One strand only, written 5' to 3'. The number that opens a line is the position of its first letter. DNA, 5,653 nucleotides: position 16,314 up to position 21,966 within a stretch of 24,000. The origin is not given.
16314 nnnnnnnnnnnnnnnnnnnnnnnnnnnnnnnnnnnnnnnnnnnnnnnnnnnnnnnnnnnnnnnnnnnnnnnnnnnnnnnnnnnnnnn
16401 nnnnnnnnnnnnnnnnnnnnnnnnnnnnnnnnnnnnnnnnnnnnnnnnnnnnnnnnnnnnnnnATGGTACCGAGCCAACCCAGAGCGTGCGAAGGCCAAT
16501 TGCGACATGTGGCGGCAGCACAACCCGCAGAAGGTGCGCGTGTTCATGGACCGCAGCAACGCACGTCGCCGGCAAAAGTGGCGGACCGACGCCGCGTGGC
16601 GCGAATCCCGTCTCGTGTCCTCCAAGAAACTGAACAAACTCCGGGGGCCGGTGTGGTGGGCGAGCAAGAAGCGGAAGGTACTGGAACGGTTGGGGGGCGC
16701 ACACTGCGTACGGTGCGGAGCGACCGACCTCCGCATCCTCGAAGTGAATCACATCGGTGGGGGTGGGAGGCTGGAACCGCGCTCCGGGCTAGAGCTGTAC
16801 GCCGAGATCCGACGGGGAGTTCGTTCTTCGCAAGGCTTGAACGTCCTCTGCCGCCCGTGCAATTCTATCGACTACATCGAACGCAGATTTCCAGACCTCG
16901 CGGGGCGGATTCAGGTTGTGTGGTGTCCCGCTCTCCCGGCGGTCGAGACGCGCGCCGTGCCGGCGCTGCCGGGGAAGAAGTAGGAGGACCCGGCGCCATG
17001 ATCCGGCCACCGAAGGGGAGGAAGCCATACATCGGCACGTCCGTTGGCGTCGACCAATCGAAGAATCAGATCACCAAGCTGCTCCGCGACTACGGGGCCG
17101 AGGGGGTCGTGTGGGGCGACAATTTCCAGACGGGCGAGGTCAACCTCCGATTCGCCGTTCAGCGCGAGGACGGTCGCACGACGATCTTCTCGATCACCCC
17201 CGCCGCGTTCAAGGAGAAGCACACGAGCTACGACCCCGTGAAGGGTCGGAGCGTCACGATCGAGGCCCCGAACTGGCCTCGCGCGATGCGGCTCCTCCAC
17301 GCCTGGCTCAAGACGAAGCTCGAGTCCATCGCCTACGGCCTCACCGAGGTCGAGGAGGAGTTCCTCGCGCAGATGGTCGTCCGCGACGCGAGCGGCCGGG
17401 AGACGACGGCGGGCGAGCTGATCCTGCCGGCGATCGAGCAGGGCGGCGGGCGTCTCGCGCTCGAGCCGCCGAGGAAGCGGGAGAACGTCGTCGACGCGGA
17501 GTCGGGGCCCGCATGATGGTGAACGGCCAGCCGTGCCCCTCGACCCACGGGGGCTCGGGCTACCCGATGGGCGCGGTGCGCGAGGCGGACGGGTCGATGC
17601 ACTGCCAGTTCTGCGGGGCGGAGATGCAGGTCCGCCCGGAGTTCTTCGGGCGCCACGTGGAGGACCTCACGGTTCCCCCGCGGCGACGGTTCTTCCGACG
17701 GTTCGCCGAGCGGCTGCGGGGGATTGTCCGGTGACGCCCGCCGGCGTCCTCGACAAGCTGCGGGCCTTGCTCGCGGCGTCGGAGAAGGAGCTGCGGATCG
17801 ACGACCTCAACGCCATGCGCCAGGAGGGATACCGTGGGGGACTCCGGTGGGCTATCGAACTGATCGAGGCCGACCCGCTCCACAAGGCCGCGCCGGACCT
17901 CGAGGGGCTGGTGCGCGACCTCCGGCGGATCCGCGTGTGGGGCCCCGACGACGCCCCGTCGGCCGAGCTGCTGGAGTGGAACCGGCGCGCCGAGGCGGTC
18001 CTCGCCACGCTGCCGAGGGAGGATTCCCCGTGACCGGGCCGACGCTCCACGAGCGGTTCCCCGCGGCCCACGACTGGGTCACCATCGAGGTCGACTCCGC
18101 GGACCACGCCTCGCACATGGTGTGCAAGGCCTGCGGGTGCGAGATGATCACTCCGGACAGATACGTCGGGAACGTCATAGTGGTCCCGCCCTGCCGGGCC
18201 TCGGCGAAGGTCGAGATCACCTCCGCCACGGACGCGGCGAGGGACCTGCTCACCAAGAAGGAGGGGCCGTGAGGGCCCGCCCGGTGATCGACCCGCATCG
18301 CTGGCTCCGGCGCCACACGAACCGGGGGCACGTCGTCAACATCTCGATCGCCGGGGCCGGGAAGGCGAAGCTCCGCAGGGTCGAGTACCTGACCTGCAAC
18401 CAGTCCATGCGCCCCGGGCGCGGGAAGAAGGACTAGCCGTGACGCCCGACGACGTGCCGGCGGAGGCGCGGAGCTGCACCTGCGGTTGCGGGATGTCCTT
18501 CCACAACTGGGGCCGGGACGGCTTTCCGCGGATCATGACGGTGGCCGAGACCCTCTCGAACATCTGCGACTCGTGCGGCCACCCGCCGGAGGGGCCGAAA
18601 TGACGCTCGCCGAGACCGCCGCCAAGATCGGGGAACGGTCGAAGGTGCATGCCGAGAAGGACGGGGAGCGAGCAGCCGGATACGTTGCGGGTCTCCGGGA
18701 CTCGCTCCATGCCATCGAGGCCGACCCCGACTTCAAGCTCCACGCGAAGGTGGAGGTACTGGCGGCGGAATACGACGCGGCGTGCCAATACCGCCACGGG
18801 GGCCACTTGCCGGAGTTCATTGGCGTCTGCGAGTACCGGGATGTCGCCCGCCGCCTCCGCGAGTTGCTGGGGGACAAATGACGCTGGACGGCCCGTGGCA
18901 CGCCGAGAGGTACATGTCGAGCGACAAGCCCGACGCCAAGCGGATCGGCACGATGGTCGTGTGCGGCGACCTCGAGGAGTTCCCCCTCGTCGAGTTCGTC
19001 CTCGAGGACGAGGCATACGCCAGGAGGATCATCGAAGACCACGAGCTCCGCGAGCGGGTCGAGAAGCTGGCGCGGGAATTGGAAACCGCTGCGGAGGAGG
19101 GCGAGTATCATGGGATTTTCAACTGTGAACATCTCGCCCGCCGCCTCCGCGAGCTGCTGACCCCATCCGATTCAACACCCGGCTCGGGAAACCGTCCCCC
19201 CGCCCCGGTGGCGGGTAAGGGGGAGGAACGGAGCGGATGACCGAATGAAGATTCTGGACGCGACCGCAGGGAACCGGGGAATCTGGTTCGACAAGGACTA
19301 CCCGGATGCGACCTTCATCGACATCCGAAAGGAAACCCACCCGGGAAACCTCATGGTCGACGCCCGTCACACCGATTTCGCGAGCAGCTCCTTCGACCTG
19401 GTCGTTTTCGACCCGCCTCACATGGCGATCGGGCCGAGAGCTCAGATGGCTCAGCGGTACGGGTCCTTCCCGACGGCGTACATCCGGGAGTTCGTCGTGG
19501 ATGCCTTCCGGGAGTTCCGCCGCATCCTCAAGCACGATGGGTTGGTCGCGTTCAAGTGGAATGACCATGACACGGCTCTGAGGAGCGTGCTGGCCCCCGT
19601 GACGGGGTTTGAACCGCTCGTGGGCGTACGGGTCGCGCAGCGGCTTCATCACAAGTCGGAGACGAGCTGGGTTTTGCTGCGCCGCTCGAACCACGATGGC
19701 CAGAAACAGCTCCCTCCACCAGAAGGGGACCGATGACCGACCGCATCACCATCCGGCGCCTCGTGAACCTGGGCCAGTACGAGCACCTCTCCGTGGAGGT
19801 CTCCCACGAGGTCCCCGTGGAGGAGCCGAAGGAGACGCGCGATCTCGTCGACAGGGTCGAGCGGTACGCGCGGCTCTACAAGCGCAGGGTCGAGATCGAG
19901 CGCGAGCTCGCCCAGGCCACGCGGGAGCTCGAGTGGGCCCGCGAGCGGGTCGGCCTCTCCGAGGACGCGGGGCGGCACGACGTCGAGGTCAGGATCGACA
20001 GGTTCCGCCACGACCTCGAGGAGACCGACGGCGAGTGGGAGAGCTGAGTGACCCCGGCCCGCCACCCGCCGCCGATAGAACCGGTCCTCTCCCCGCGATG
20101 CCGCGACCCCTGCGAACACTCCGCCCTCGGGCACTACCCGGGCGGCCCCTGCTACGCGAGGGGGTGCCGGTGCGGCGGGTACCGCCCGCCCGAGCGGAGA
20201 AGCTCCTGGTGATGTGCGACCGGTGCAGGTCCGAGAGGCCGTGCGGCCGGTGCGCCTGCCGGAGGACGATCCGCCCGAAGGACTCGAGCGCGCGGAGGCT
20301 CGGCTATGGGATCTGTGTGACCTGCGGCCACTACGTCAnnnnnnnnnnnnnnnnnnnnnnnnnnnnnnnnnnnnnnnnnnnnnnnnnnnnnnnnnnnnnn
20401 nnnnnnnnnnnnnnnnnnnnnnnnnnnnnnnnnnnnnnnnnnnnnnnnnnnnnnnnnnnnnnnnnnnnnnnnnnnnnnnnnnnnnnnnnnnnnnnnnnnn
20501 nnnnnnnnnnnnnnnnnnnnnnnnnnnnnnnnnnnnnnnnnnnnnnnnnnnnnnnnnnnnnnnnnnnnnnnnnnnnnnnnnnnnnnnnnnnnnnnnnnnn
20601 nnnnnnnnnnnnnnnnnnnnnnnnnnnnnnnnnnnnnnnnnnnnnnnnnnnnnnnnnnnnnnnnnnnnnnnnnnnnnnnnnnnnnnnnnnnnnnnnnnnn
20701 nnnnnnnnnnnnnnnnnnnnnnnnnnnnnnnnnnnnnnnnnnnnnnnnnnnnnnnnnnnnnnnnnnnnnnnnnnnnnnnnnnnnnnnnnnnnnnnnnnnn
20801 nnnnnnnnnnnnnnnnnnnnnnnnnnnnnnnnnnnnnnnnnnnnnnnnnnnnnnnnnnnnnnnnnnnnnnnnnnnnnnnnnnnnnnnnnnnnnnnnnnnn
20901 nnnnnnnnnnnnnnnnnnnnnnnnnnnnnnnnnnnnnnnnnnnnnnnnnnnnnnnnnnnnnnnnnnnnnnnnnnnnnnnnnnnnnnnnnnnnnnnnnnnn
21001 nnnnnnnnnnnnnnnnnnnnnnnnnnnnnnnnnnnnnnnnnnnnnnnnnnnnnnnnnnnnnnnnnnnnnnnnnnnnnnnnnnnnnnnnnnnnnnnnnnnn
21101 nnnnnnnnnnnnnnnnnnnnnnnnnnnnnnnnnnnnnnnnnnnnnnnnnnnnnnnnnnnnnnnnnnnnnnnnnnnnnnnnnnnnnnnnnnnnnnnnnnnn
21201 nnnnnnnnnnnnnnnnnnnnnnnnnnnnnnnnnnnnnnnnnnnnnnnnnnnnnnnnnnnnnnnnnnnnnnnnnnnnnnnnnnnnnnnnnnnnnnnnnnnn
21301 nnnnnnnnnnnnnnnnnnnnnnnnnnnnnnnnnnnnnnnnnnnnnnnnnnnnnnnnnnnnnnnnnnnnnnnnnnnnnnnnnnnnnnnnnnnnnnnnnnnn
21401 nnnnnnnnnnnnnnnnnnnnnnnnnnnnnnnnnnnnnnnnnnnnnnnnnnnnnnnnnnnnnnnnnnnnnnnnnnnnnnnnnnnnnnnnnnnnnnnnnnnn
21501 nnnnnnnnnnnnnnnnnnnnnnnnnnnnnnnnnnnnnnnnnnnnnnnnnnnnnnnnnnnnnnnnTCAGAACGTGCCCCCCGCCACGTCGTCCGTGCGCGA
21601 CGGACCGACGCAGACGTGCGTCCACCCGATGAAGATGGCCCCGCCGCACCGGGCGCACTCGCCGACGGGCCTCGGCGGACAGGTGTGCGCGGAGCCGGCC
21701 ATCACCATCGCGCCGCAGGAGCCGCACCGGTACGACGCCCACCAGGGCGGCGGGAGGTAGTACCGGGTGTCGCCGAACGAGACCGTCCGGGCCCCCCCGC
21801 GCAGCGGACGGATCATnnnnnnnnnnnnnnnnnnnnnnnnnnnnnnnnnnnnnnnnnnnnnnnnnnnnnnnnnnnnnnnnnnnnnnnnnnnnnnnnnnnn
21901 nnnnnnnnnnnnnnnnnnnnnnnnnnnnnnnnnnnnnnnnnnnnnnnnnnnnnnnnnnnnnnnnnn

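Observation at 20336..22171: Opposite-strand cassette ending in a geranylgeranyl-reductase-like flavoprotein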

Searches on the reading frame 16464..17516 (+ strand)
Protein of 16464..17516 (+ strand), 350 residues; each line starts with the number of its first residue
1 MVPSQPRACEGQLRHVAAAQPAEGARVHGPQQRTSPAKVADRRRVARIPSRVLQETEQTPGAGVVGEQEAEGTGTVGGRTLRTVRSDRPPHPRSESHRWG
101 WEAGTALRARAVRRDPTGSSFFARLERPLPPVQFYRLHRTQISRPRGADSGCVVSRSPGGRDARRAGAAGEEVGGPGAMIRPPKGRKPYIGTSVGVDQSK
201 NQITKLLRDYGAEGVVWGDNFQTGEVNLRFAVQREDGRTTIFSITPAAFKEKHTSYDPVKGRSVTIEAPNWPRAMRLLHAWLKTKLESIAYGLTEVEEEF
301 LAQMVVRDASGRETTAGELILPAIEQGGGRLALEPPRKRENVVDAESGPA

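Call 9: search_protein_families(library=pfam, proteins=[window:16464-17516:+], max_evalue=0.01)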
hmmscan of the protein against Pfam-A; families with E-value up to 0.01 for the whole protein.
window:16464-17516:+ (350 aa): 0 families

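Call 10: search_protein_families(library=phrogs, proteins=[window:16464-17516:+], max_evalue=0.001)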
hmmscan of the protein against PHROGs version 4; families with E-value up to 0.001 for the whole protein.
window:16464-17516:+ (350 aa): 1 family
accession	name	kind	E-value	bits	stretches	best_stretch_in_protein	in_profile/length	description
phrog_17260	-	unknown function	1.9e-08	35.4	1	192-326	8-138/158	-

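Call 29: search_protein_families(library=ncbifam, proteins=[window:16464-17516:+], max_evalue=0.001)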
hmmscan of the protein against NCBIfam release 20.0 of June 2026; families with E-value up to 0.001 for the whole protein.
window:16464-17516:+ (350 aa): 0 families

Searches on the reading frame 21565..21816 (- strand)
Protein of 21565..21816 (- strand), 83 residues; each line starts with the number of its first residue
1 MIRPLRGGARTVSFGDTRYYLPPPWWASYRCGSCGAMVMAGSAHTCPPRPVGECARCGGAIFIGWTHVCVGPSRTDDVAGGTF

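Call 8: search_protein_families(library=ncbifam, proteins=[window:21565-21816:-], max_evalue=0.01)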
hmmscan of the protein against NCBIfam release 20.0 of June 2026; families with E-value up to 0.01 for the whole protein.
window:21565-21816:- (83 aa): 1 family
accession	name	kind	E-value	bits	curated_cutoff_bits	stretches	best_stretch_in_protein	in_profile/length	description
NF033497.1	rubre_like_arch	subfamily_domain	0.0085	15.8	32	0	29-47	1-20/34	rubrerythrin-like domain-containing protein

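Call 9: search_protein_families(library=pfam, proteins=[window:21565-21816:-], max_evalue=0.01)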
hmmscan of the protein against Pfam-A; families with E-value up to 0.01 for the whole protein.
window:21565-21816:- (83 aa): 0 families

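Call 10: search_protein_families(library=phrogs, proteins=[window:21565-21816:-], max_evalue=0.001)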
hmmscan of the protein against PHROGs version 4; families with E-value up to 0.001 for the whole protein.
window:21565-21816:- (83 aa): 0 families

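Call 104: search_solved_structures(query=window:21565-21816:-, max_evalue=10)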
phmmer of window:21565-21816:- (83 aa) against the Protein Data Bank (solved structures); distinct sequences matched with E-value up to 10: 7.
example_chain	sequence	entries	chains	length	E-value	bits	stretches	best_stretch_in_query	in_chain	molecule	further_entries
2a20_A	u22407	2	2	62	1.5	12.4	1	30-63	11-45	Regulating synaptic membrane exocytosis protein 2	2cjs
7koo_F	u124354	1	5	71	6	10.4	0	25-57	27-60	Alpha-bungarotoxin isoform V31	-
1hc9_A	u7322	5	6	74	6.3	10.3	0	24-57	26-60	ALPHA-BUNGAROTOXIN ISOFORM V31 | Alpha-bungarotoxin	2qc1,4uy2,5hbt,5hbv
4hqp_F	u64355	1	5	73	8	10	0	25-57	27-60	Alpha-bungarotoxin isoform V31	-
8vy8_B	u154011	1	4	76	8.1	10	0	24-57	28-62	Alpha-bungarotoxin isoform V31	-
1abt_A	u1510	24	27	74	9.4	9.8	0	25-57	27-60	ALPHA-BUNGAROTOXIN | ALPHA-BUNGAROTOXIN ISOFORM A31 | LONG NEUROTOXIN 1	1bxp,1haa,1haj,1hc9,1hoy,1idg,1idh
2abx_A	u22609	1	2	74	9.8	9.7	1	25-57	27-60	ALPHA-BUNGAROTOXIN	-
